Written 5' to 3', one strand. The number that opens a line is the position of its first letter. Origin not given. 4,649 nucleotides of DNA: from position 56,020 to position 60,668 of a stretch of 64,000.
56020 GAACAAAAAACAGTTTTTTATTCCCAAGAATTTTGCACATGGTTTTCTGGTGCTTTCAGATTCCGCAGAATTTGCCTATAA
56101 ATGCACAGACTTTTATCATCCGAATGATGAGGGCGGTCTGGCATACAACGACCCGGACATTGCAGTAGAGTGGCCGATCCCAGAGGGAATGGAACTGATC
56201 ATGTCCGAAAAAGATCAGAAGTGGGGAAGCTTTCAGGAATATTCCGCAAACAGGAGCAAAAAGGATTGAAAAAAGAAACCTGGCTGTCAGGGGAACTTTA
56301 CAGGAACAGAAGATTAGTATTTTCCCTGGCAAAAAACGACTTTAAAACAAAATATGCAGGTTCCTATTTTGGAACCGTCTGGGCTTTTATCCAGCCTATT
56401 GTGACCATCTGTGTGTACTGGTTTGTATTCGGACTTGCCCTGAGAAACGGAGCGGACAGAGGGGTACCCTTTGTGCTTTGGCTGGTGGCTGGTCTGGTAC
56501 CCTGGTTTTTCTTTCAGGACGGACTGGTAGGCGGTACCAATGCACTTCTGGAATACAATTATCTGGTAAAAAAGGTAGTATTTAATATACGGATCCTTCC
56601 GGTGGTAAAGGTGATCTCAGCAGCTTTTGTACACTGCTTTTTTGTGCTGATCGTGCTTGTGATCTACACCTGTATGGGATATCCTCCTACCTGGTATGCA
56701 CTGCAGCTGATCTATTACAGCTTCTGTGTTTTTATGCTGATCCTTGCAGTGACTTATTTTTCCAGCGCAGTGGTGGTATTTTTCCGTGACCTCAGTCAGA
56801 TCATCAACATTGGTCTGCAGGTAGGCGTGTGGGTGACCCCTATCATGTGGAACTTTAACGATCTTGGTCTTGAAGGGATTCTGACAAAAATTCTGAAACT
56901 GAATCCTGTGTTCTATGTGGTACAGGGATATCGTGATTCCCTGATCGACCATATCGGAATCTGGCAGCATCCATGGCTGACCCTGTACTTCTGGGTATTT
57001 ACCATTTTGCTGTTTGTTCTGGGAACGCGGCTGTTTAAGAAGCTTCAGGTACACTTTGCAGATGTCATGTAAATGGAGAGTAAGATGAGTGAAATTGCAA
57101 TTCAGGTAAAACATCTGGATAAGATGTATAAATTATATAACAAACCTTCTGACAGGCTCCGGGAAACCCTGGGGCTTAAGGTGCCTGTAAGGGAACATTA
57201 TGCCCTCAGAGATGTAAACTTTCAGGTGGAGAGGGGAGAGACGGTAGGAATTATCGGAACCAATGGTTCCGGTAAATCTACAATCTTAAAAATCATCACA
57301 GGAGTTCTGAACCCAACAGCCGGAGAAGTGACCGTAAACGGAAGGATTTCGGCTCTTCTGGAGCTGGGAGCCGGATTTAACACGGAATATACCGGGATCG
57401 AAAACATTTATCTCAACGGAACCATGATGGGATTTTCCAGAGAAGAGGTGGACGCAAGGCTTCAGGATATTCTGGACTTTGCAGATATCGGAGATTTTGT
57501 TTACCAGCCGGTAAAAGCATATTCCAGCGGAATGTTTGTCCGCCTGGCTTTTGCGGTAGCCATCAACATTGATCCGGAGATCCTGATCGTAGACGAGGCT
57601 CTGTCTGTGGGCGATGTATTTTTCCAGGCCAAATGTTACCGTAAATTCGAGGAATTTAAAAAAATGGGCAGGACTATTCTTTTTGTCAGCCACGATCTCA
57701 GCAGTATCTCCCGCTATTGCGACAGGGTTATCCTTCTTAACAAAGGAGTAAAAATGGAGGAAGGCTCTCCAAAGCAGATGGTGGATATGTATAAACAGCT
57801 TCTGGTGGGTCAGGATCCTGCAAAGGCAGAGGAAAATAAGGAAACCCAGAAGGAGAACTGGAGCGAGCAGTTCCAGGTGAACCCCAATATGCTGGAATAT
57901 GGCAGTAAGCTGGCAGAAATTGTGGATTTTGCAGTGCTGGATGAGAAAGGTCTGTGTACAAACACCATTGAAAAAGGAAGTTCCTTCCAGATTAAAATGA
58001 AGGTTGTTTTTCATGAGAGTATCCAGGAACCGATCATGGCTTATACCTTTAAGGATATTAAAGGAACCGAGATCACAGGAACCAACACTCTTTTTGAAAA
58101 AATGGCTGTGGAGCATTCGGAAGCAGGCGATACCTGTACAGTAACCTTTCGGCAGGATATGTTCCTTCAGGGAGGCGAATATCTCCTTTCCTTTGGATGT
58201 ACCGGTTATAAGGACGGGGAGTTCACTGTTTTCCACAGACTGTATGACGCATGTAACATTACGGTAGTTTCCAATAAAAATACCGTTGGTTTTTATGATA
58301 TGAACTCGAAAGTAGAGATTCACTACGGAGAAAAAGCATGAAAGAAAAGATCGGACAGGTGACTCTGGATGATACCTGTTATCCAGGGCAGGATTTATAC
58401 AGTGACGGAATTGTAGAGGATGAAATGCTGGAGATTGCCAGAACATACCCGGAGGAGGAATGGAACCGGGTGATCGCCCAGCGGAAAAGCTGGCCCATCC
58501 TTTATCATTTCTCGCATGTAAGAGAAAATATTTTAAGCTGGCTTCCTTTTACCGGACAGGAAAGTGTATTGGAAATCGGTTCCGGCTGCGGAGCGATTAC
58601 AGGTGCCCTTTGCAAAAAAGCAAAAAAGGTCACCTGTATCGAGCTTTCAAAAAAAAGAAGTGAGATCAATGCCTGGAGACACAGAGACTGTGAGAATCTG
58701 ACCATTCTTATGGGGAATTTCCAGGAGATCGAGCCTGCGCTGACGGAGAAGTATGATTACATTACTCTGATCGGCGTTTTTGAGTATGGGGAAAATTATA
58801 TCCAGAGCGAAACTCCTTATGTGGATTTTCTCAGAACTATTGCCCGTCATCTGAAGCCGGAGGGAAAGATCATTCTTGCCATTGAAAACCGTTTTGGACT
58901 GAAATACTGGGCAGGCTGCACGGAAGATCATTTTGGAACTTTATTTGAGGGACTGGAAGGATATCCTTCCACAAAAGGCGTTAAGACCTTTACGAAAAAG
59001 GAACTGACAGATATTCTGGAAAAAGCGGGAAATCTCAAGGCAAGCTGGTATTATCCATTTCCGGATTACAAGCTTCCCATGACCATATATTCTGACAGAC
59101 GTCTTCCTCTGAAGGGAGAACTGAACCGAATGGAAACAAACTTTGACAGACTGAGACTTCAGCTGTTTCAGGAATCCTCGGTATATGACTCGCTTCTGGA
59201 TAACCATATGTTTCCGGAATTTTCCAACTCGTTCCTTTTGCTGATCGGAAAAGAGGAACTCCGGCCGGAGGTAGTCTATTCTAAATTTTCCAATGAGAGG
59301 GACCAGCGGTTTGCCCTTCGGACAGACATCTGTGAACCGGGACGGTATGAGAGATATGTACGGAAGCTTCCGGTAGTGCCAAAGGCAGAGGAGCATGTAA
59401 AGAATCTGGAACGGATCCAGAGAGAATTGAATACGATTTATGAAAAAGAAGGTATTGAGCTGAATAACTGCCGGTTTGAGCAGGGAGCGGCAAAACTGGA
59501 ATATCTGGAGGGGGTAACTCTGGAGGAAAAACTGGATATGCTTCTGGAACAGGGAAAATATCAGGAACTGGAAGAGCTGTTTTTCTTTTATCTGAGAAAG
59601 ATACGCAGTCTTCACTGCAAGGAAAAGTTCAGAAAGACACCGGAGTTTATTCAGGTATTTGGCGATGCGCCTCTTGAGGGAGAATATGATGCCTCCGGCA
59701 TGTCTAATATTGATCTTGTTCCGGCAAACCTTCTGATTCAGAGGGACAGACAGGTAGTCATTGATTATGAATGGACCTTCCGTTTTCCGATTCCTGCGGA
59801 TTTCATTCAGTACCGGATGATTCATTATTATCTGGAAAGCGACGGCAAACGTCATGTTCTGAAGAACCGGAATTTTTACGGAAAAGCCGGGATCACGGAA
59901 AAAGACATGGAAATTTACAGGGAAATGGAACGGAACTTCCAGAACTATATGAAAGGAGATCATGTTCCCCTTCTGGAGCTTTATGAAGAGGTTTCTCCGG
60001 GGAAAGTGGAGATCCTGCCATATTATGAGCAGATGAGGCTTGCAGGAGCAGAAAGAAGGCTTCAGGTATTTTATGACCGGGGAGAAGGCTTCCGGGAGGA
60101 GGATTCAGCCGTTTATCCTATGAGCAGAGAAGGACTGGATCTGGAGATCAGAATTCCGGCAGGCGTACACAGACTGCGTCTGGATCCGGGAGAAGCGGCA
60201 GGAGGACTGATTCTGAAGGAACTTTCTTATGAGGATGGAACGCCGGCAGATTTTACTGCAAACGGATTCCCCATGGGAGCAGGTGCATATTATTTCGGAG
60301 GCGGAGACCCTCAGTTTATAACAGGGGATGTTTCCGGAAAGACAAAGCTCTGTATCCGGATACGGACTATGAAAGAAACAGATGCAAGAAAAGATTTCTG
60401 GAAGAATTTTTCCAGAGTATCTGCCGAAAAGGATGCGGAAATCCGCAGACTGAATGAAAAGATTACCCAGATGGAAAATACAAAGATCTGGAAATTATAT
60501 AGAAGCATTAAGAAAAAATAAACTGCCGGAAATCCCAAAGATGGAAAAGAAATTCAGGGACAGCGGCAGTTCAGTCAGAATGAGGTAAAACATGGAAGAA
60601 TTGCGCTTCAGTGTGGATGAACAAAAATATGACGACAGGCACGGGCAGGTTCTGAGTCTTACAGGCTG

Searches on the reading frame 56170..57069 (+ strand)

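Call 8: search_protein_families(library=pfam, proteins=[window:56170-57069:+], max_evalue=0.001)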
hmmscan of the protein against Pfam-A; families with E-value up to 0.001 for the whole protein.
window:56170-57069:+ (300 aa): 1 family
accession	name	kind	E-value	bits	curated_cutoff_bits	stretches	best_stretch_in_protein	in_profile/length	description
PF01061.29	ABC2_membrane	-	1.6e-14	54.4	26.9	1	50-257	3-209/211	ABC-2 type transporter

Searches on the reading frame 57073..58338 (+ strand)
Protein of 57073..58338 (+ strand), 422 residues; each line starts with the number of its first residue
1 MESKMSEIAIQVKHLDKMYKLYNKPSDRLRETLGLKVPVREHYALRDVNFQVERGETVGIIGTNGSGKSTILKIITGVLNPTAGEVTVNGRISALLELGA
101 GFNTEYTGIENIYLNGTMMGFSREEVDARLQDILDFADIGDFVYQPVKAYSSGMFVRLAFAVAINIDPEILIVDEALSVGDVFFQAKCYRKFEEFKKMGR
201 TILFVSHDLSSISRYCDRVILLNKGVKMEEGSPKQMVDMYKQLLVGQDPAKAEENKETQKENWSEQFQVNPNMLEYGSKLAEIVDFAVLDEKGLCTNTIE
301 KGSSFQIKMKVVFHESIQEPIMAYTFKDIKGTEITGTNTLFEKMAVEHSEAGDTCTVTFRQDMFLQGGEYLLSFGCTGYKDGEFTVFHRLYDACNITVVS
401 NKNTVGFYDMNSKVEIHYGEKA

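Call 8: search_protein_families(library=pfam, proteins=[window:57073-58338:+], max_evalue=0.001)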
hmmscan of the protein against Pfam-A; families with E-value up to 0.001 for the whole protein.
window:57073-58338:+ (422 aa): 4 families
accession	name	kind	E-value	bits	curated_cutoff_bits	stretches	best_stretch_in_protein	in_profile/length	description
PF14524.12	Wzt_C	-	3.1e-43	147.6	30.4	1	274-410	3-143/143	Wzt C-terminal domain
PF00005.33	ABC_tran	-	8.2e-24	85.2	25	1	45-177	1-136/137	ABC transporter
PF13555.12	AAA_29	-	2.8e-05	24.2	27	1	48-89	15-55/61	P-loop containing region of AAA domain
PF13476.12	AAA_23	-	0.00032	21.8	27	1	47-81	12-45/201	AAA domain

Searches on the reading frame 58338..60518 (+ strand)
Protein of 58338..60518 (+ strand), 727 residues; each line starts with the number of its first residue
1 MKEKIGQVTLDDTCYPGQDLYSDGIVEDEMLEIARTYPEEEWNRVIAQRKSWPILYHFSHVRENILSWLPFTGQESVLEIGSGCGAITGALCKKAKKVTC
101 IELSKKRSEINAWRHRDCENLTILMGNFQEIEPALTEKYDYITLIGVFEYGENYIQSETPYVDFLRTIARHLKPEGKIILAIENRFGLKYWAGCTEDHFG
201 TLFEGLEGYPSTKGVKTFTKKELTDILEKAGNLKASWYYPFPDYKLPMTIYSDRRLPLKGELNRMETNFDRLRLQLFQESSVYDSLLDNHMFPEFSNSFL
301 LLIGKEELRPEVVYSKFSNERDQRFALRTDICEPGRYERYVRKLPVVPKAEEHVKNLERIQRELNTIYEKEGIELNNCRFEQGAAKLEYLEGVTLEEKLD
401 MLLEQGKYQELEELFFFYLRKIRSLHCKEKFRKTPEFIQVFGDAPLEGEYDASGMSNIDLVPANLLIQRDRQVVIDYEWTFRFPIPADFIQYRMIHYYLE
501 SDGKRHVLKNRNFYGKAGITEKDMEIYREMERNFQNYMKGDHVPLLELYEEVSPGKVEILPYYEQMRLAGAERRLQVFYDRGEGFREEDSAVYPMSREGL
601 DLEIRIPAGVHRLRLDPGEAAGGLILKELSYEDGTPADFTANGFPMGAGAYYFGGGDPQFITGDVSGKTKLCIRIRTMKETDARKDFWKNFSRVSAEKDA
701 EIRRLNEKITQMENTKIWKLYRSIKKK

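Call 8: search_protein_families(library=pfam, proteins=[window:58338-60518:+], max_evalue=0.001)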
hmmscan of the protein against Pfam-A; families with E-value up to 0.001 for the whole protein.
window:58338-60518:+ (727 aa): 5 families
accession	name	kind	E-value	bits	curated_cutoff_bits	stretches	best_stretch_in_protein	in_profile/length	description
PF08242.18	Methyltransf_12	-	4.3e-10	40.6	30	1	78-178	1-98/98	Methyltransferase domain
PF13489.12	Methyltransf_23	-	8e-10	39.1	27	1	74-231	23-158/164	Methyltransferase domain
PF08241.18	Methyltransf_11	-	7.4e-09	36.6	21.2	1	78-180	1-95/95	Methyltransferase domain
PF13649.12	Methyltransf_25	-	7e-08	33.5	27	1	77-176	1-97/97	Methyltransferase domain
PF00398.26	RrnaAD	-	4.7e-06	26.3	24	1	63-134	20-91/263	Ribosomal RNA adenine dimethylase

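Call 28: search_protein_families(library=ncbifam, proteins=[window:58338-60518:+], max_evalue=0.00001)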
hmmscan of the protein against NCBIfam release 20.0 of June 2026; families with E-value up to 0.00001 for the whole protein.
window:58338-60518:+ (727 aa): 5 families
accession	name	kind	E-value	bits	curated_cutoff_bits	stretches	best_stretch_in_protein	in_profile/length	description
TIGR00755.1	ksgA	equivalog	2.4e-09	36.9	171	1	60-136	16-92/256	16S rRNA (adenine(1518)-N(6)/adenine(1519)-N(6))-dimethyltransferase RsmA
NF000499.2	Erm23S_rRNA_broad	equivalog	4.2e-08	32.9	212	1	64-132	14-82/244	23S ribosomal RNA methyltransferase Erm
NF043040.1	corrin_prot_MT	hypoth_equivalog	5.2e-08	32.6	180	1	59-183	28-150/216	corrinoid protein-associated methyltransferase CpaM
TIGR02469.1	CbiT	equivalog_domain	5.4e-08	33.1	78.3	1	60-181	6-121/124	precorrin-6Y C5,15-methyltransferase (decarboxylating) subunit CbiT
TIGR01983.1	UbiG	equivalog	8.2e-08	31.8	102.95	1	74-189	50-160/228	bifunctional 2-polyprenyl-6-hydroxyphenol methylase/3-demethylubiquinol 3-O-methyltransferase UbiG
